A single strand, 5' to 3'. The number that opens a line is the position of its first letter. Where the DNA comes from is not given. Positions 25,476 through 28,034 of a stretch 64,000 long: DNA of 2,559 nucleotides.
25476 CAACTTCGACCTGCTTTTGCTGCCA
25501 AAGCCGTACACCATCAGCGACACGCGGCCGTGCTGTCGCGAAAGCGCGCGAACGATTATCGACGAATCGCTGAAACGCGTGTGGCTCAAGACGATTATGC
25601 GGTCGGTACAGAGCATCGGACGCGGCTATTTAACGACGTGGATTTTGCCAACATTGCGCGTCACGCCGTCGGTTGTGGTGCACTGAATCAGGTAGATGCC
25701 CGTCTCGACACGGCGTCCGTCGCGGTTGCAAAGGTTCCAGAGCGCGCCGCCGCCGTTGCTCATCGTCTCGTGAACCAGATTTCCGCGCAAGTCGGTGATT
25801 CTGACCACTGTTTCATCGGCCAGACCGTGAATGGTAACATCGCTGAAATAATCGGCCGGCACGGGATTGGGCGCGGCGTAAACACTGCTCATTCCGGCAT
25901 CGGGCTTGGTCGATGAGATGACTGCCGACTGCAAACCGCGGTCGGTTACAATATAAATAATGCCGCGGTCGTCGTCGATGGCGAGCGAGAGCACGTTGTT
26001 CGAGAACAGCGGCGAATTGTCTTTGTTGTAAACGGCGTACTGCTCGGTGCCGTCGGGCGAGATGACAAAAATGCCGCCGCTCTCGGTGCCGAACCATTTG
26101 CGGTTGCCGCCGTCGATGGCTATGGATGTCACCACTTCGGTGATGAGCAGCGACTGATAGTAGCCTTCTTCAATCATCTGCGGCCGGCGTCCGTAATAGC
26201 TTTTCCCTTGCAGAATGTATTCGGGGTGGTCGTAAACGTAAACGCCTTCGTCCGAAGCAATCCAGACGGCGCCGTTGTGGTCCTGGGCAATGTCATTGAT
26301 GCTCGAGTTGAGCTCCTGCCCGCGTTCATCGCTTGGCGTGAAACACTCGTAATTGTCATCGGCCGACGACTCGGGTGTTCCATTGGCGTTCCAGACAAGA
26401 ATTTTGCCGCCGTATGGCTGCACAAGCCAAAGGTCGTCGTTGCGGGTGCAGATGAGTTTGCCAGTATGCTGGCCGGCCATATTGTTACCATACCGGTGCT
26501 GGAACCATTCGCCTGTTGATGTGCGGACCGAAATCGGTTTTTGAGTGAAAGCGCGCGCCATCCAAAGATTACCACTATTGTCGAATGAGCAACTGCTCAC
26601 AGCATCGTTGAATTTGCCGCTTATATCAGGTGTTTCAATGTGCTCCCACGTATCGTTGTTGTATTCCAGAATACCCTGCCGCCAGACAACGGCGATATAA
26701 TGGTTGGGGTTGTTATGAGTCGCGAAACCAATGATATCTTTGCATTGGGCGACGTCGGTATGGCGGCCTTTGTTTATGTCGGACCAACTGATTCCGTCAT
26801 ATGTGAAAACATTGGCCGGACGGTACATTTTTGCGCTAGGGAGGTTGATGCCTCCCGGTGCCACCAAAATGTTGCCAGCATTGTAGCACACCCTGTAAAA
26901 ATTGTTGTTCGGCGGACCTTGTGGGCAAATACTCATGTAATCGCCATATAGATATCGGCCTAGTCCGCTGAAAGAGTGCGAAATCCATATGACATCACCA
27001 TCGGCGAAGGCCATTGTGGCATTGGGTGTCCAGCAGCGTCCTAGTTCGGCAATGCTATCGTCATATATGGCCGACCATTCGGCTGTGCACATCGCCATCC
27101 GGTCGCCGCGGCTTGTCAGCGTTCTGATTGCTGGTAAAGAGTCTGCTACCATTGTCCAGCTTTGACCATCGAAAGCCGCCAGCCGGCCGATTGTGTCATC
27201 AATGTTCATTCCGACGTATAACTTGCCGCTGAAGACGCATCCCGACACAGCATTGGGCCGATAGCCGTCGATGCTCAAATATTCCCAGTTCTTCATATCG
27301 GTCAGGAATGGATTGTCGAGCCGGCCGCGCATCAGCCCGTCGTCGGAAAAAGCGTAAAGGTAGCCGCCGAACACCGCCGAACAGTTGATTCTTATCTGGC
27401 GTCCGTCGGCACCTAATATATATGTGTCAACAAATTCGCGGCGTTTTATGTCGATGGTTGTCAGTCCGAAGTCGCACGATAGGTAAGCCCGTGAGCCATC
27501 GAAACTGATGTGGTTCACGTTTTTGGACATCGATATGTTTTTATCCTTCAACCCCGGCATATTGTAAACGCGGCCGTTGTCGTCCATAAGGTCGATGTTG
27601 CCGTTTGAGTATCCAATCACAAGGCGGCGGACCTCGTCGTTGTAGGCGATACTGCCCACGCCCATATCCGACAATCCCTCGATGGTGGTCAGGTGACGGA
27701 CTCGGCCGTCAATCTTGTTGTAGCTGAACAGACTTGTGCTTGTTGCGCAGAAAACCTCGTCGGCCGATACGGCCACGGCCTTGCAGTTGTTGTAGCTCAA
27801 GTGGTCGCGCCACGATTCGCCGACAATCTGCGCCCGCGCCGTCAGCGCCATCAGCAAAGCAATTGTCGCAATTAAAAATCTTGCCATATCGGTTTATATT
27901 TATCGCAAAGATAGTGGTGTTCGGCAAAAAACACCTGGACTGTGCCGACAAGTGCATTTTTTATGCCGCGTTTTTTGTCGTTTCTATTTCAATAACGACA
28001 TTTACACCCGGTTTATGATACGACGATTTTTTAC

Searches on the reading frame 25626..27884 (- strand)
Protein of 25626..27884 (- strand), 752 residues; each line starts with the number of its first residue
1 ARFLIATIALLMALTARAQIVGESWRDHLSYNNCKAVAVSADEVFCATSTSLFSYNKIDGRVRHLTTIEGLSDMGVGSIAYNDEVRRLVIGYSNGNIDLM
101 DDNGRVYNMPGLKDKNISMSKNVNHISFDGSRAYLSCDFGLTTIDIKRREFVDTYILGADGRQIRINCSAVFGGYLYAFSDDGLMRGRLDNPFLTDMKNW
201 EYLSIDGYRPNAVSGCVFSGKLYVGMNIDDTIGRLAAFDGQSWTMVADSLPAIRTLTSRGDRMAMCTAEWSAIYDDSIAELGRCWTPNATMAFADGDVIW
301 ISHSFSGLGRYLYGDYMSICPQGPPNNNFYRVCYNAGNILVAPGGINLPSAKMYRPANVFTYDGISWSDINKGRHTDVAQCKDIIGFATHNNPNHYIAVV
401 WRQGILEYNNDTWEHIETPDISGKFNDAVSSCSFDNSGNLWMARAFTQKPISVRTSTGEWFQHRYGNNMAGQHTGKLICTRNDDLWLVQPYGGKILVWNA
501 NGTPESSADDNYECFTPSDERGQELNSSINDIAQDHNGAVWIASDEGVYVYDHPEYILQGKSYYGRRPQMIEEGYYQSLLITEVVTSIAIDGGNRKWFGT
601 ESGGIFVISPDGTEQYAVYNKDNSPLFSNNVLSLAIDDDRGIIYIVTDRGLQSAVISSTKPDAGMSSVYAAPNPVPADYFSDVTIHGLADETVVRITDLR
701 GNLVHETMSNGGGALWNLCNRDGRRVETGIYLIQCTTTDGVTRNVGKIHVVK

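Call 20: search_protein_families(library=pfam, proteins=[window:25626-27884:-], max_evalue=0.01)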
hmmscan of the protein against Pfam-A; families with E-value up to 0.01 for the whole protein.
window:25626-27884:- (752 aa): 3 families
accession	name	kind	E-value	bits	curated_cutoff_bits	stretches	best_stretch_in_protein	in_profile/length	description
PF21544.3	PorZ_N_b_propeller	-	3.3e-42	144.8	27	1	44-201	1-154/154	TSS9, PorZ, N-terminal beta-propeller domain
PF07494.17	Reg_prop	-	5.7e-07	29.4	20.4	0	525-545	3-23/24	Two component regulator propeller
PF24807.1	WD40_CDC20-Fz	-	0.00019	21.3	200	1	42-127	21-107/292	CDC20/Fizzy WD40 domain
